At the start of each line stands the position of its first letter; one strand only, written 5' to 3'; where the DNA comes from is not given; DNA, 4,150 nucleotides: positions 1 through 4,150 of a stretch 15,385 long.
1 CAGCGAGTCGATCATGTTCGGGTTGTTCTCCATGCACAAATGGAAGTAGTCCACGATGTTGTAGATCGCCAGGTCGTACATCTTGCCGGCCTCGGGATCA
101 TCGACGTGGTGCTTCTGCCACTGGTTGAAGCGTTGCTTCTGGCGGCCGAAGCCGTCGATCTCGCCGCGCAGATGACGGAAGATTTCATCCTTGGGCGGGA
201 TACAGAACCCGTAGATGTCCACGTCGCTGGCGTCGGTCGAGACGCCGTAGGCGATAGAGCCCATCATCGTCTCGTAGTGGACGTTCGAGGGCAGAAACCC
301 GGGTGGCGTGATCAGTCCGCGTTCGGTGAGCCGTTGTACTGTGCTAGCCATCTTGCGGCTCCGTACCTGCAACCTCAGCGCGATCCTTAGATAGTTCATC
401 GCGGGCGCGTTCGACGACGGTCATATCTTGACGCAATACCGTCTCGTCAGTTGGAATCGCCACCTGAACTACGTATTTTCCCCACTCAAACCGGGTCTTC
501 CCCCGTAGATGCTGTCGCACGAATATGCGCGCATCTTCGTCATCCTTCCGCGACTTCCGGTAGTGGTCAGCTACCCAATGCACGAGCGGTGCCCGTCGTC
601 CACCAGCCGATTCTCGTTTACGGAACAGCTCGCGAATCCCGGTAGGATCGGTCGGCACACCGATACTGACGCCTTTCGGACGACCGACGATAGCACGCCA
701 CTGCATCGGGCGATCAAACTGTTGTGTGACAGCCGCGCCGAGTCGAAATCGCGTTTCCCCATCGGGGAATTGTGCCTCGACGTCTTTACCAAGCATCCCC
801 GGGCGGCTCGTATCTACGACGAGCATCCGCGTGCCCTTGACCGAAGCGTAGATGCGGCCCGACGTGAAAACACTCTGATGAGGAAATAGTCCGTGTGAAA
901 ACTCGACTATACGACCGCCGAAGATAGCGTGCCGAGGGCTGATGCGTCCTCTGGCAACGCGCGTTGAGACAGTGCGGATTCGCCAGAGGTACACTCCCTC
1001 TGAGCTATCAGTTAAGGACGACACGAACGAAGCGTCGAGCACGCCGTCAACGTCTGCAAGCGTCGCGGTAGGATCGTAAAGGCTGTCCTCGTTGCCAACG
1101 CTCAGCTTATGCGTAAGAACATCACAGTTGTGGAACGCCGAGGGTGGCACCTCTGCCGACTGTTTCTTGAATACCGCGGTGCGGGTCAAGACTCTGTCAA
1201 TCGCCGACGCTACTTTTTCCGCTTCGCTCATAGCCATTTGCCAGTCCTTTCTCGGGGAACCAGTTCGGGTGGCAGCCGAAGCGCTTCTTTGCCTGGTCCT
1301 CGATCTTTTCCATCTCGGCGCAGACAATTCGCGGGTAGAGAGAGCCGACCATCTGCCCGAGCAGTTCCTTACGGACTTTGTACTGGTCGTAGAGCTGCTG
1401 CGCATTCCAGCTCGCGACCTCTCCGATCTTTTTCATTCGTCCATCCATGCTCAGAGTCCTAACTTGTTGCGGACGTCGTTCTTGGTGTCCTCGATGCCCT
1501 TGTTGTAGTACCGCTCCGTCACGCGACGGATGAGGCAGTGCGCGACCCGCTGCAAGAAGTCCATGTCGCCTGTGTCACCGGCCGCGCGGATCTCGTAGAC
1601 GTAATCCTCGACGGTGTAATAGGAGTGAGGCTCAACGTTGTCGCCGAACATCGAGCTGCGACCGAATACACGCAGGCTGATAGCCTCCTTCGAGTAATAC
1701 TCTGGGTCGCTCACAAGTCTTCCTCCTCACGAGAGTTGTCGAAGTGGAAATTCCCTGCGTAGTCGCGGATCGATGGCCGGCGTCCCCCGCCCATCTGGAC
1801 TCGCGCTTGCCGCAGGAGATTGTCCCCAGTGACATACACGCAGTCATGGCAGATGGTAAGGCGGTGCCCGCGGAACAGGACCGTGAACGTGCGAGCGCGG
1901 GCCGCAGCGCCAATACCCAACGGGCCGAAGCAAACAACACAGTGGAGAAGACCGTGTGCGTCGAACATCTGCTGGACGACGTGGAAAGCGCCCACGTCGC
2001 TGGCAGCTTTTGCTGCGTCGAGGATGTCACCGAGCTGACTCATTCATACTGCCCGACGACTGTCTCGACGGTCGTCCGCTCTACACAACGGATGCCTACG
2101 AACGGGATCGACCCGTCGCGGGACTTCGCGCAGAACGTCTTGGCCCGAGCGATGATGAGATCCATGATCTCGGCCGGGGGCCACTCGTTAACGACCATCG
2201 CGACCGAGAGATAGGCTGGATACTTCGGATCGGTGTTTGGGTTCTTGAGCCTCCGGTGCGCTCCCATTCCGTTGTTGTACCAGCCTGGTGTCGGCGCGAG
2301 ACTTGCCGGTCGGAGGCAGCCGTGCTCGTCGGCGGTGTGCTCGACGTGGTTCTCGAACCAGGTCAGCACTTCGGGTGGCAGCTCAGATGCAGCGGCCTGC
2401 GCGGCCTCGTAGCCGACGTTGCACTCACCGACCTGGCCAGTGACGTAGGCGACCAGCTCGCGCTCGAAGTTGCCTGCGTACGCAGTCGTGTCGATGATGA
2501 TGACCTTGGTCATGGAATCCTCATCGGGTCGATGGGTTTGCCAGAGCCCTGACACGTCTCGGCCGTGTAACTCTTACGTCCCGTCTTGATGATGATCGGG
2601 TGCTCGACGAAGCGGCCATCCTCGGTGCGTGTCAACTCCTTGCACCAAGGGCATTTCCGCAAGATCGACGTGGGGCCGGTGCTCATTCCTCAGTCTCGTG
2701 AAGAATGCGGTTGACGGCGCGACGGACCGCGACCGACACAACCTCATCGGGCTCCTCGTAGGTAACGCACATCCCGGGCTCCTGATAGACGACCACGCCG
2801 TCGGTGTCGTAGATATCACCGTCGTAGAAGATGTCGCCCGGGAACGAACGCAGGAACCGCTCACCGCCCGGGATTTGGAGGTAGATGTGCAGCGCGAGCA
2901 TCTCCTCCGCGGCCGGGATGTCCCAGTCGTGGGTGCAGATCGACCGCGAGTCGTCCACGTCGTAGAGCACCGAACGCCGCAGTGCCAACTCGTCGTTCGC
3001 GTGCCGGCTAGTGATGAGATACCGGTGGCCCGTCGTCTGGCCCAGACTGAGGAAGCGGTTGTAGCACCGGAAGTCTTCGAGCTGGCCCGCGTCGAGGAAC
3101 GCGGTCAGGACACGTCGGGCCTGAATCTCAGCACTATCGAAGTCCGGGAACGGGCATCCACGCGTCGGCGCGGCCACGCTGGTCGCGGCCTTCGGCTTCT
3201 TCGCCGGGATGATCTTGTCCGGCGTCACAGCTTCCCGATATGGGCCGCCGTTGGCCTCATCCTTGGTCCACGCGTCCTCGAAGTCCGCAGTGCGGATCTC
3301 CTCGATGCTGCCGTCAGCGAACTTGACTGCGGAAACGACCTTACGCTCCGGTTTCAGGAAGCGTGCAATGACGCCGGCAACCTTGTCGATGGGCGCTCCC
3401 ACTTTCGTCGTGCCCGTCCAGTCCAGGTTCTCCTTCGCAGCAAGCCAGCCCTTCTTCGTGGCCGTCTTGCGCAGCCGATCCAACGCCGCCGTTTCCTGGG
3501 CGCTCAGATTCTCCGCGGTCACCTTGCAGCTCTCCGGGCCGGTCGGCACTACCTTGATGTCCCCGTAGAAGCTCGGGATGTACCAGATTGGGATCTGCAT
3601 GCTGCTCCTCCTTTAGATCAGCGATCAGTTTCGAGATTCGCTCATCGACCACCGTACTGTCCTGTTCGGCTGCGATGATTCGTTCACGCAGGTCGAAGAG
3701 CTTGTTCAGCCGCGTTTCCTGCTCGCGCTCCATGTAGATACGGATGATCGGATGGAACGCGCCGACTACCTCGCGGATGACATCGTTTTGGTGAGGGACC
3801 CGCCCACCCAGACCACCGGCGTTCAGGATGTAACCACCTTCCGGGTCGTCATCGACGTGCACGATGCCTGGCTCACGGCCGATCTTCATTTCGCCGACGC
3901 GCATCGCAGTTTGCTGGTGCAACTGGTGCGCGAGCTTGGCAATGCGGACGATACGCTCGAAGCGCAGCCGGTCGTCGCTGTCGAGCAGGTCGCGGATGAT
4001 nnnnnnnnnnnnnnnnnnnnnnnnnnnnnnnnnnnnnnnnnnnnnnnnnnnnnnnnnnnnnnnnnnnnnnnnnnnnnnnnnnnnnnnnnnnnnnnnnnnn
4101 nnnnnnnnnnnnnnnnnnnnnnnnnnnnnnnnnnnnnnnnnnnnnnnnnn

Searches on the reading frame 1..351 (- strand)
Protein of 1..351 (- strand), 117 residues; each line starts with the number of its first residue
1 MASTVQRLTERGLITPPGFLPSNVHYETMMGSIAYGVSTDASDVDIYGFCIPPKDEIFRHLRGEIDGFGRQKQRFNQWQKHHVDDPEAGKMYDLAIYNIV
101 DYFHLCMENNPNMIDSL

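Call 7: search_protein_families(library=pfam, proteins=[window:1-351:-], max_evalue=0.1)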
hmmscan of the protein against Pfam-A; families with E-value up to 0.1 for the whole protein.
window:1-351:- (117 aa): 1 family
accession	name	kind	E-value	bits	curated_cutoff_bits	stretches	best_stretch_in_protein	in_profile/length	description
PF10127.15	RlaP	-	6.5e-07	29.7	23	1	23-115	19-94/249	RNA repair pathway DNA polymerase beta family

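Call 8: search_protein_families(library=phrogs, proteins=[window:1-351:-], max_evalue=0.01)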
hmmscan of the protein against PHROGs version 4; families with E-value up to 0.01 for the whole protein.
window:1-351:- (117 aa): 1 family
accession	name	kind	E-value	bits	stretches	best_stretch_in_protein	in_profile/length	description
phrog_388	-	DNA, RNA and nucleotide metabolism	8.4e-14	52.4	1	22-117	36-115/351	nucleotidyltransferase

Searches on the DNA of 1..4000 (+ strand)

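Call 9: search_dna_similar(query=window:1-4000:+, collection=phages, mode=near, max_rows=20)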
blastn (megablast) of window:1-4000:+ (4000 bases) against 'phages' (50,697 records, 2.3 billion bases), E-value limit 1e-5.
No match.
